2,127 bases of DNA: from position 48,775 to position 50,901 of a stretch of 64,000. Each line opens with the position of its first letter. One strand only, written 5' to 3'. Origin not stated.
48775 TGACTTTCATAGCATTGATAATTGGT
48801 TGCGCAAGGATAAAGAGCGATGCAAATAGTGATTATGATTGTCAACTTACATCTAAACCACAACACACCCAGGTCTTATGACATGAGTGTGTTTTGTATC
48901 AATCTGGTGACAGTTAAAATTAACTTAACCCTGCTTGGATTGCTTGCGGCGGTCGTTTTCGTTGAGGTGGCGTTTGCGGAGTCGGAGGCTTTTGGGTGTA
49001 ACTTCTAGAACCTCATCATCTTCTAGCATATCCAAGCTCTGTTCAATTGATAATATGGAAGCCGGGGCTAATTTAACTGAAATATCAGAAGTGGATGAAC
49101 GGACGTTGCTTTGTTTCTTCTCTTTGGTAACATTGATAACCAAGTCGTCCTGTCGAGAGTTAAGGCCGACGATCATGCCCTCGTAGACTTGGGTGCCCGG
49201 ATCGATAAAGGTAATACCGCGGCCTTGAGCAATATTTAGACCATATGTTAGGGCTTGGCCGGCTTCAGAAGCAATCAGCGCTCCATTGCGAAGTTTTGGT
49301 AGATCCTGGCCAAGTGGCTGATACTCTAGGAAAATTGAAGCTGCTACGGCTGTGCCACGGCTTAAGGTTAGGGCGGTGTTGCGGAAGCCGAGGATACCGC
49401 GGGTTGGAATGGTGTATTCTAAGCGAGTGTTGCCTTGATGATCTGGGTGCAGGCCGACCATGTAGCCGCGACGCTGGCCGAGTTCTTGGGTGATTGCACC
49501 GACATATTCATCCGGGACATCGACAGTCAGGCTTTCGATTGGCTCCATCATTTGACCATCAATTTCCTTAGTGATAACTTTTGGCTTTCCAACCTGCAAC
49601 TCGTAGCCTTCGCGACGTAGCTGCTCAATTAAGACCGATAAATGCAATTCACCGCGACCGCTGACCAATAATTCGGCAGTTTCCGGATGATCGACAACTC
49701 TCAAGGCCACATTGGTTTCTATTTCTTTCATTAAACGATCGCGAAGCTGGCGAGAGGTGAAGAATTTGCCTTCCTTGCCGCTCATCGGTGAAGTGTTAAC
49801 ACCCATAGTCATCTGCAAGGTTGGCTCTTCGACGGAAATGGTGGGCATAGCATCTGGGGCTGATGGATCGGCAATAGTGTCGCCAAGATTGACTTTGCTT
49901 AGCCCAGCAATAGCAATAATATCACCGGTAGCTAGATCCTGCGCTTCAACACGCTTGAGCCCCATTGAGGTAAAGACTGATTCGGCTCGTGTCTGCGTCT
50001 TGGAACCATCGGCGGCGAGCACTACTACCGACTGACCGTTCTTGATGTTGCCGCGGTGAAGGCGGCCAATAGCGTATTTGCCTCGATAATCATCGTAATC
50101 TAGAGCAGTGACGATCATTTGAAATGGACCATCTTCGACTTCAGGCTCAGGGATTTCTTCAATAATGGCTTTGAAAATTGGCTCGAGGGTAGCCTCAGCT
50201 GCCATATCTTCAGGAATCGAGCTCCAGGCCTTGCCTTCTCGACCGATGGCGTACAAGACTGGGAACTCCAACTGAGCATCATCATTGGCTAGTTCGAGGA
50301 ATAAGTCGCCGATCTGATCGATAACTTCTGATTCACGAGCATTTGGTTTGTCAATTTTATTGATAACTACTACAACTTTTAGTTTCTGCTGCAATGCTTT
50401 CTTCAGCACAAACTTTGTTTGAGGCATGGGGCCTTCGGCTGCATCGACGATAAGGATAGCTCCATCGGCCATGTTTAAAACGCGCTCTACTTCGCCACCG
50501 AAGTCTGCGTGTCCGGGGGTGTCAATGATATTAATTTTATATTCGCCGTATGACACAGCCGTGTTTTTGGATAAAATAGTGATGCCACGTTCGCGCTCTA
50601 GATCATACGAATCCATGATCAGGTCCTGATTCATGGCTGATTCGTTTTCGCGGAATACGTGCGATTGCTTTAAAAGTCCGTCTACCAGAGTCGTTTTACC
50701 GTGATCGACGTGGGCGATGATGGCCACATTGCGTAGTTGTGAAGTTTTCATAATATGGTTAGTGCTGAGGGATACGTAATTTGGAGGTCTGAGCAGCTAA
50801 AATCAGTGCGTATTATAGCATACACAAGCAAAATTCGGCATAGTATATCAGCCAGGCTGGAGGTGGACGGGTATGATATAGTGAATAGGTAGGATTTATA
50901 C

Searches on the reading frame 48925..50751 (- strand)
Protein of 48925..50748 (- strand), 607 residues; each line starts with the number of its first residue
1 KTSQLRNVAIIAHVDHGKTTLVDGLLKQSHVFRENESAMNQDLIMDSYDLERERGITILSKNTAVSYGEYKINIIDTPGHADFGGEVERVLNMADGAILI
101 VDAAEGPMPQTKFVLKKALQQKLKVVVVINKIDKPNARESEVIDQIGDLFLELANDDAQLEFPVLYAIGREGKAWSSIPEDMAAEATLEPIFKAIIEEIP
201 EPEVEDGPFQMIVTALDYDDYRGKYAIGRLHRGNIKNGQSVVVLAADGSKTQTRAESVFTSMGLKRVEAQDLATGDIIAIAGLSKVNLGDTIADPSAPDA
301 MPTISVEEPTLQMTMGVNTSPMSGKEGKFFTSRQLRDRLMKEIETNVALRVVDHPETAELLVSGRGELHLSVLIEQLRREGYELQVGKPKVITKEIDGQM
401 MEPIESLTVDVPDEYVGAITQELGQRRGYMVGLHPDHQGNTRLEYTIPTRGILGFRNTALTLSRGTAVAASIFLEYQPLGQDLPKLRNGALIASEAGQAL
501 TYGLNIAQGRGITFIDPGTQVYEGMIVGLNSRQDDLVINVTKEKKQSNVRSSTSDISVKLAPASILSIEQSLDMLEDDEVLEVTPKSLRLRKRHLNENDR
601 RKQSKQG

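Call 22: search_protein_families(library=pfam, proteins=[window:48925-50748:-], max_evalue=0.00001)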
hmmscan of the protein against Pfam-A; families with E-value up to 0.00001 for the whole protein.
window:48925-50748:- (607 aa): 7 families
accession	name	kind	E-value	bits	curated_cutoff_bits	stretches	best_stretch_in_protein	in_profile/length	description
PF00009.33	GTP_EFTU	-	4.4e-56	189.9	26.5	1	4-200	2-187/188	Elongation factor Tu GTP binding domain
PF21018.2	BipA_C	-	3e-39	133.6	23.8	1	488-596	1-109/110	TypA/BipA C-terminal domain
PF00679.30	EFG_C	-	1.3e-19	70.5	27.9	1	400-484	2-86/89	Elongation factor G C-terminus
PF22042.2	EF-G_D2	-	2.9e-09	37.3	27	1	208-293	1-82/84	Elongation factor G domain 2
PF03144.31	GTP_EFTU_D2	-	6.7e-09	36.5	30.3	1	223-293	1-73/73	Elongation factor Tu domain 2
PF14492.12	EFG_III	-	9.4e-09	35.7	27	1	333-387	19-74/75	Elongation Factor G, domain III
PF01926.29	MMR_HSR1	-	2.5e-06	28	21.9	0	8-131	2-113/113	50S ribosome-binding GTPase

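Call 23: find_homologous_proteins(query=window:48928-50751:-, max_evalue=1e-100)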
Query window:48928-50751:- (608 aa): 8000 proteins with E <= 1e-100 among 8000 candidates; the best 120 are listed.
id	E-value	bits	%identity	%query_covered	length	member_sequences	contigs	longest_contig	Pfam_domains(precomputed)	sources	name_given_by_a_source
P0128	0.0e+0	1259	94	100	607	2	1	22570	PF21018.3,PF01926.30,PF00679.31,PF14492.13,PF00009.34,PF03144.32,PF22042.3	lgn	-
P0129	0.0e+0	1133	84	100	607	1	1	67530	PF21018.3,PF01926.30,PF00679.31,PF14492.13,PF00009.34,PF03144.32,PF22042.3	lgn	-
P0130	0.0e+0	1078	79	100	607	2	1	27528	PF21018.3,PF01926.30,PF00679.31,PF14492.13,PF00009.34,PF03144.32,PF22042.3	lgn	-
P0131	0.0e+0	1042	79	100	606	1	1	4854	PF21018.3,PF01926.30,PF00679.31,PF14492.13,PF00009.34,PF03144.32,PF22042.3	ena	-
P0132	0.0e+0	1035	77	100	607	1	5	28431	PF21018.3,PF01926.30,PF00679.31,PF14492.13,PF00009.34,PF03144.32,PF22042.3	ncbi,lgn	-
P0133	0.0e+0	1034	77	100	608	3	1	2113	PF21018.3,PF01926.30,PF00679.31,PF14492.13,PF00009.34,PF03144.32,PF22042.3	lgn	-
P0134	0.0e+0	1028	75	100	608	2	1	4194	PF21018.3,PF01926.30,PF00679.31,PF14492.13,PF00009.34,PF03144.32,PF22042.3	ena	-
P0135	0.0e+0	1025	75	100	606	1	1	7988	PF21018.3,PF01926.30,PF00679.31,PF14492.13,PF00009.34,PF03144.32,PF22042.3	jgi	jgi:GTP-binding protein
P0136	5.0e-296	1001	74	99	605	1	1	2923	PF21018.3,PF01926.30,PF00679.31,PF14492.13,PF00009.34,PF03144.32,PF22042.3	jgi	jgi:GTP-binding protein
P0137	5.7e-296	1001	74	99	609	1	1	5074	PF21018.3,PF01926.30,PF00679.31,PF14492.13,PF00009.34,PF03144.32,PF22042.3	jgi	jgi:GTP-binding protein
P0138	2.3e-294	995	74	99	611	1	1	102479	PF21018.3,PF01926.30,PF00679.31,PF14492.13,PF00009.34,PF03144.32,PF22042.3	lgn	-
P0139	2.8e-288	975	71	100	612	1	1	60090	PF21018.3,PF01926.30,PF00679.31,PF14492.13,PF00009.34,PF03144.32,PF22042.3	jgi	jgi:GTP-binding protein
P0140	4.8e-288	974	72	99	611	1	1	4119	PF21018.3,PF01926.30,PF00679.31,PF14492.13,PF00009.34,PF03144.32,PF22042.3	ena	-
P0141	6.2e-288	974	72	99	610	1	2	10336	PF21018.3,PF01926.30,PF00679.31,PF14492.13,PF00009.34,PF03144.32,PF22042.3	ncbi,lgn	-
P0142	3.4e-284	962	73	99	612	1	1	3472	PF21018.3,PF01926.30,PF00679.31,PF14492.13,PF00009.34,PF03144.32,PF22042.3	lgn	-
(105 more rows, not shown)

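Call 66: find_encoding_contigs(protein=P0128, flank=10000, max_places=2)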
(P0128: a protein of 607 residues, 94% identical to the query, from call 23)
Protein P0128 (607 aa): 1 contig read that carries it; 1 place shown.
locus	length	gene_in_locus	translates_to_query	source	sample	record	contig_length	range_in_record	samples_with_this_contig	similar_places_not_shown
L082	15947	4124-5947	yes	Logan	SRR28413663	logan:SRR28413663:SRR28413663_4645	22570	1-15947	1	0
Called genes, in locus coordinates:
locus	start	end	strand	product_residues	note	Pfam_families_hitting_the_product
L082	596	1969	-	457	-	-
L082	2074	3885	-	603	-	PF00664:ABC_membrane, PF00005:ABC_tran, PF02463:SMC_N (weak)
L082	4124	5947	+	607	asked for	PF00009:GTP_EFTU, PF01926:MMR_HSR1 (weak), PF22042:EF-G_D2, PF03144:GTP_EFTU_D2, PF14492:EFG_III, PF00679:EFG_C, PF21018:BipA_C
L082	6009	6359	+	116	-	-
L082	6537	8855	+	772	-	PF00912:Transgly, PF00905:Transpeptidase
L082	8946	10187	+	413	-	PF00464:SHMT, PF00155:Aminotran_1_2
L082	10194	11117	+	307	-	PF03741:TerC, PF04332:DUF475, PF03741:TerC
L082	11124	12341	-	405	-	PF13439:Glyco_transf_4, PF13579:Glyco_trans_4_4 (weak), PF20706:GT4-conflict (faint), PF00534:Glycos_transf_1, PF13692:Glyco_trans_1_4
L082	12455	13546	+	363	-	PF13439:Glyco_transf_4, PF13579:Glyco_trans_4_4, PF00534:Glycos_transf_1, PF13692:Glyco_trans_1_4, PF13524:Glyco_trans_1_2 (weak)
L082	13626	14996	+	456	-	PF06202:GDE_C (weak), PF22422:MGH1-like_GH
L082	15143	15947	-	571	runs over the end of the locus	PF00343:Phosphorylase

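Call 67: find_encoding_contigs(protein=P0129, flank=10000, max_places=2)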
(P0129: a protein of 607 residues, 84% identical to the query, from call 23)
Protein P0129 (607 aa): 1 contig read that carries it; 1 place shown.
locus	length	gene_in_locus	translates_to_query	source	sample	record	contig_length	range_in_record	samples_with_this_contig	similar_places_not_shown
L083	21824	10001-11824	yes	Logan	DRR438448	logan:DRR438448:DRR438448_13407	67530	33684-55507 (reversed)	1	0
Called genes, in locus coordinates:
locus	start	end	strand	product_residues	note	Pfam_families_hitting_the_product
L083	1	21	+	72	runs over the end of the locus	-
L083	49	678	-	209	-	-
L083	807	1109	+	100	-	-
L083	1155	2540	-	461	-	-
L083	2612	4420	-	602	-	PF00664:ABC_membrane, PF02463:SMC_N (weak), PF00005:ABC_tran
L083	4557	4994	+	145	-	-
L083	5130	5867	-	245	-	-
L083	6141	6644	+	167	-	-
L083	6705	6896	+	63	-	PF27659:CHP02642 (faint), PF00684:DnaJ_CXXCXGXG (weak)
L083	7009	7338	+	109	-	-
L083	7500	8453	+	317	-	-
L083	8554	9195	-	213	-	-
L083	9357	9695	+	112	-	-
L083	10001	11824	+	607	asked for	PF00009:GTP_EFTU, PF01926:MMR_HSR1 (weak), PF22042:EF-G_D2 (weak), PF03144:GTP_EFTU_D2, PF14492:EFG_III, PF00679:EFG_C, PF21018:BipA_C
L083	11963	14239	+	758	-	PF00912:Transgly, PF00905:Transpeptidase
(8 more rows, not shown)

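Call 68: find_encoding_contigs(protein=P0130, flank=10000, max_places=2)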
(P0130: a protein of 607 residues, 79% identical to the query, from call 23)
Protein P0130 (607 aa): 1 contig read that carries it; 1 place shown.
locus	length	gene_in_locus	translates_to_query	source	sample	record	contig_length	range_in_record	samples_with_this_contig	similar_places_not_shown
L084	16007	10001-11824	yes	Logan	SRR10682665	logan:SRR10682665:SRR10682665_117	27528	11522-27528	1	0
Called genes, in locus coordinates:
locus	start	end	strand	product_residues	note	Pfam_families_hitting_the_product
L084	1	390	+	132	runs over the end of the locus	PF00213:OSCP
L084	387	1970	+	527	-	PF02874:ATP-synt_ab_N, PF00006:ATP-synt_ab, PF00306:ATP-synt_ab_C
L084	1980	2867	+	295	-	PF00231:ATP-synt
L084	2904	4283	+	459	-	PF02874:ATP-synt_ab_N, PF00006:ATP-synt_ab, PF22919:ATP-synt_VA_C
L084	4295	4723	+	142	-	PF02823:ATP-synt_DE_N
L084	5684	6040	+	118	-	-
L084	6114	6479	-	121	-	PF18895:T4SS_pilin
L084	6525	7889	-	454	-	-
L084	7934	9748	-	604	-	PF00664:ABC_membrane, PF00005:ABC_tran, PF02463:SMC_N (weak)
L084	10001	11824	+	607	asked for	PF00009:GTP_EFTU, PF01926:MMR_HSR1 (weak), PF03144:GTP_EFTU_D2, PF22042:EF-G_D2, PF14492:EFG_III, PF00679:EFG_C, PF21018:BipA_C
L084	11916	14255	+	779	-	PF00912:Transgly, PF00905:Transpeptidase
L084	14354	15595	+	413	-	PF00464:SHMT, PF00155:Aminotran_1_2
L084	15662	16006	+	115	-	?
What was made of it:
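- Tried and rejected: Synteny in lineage relatives (calls 66-68).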
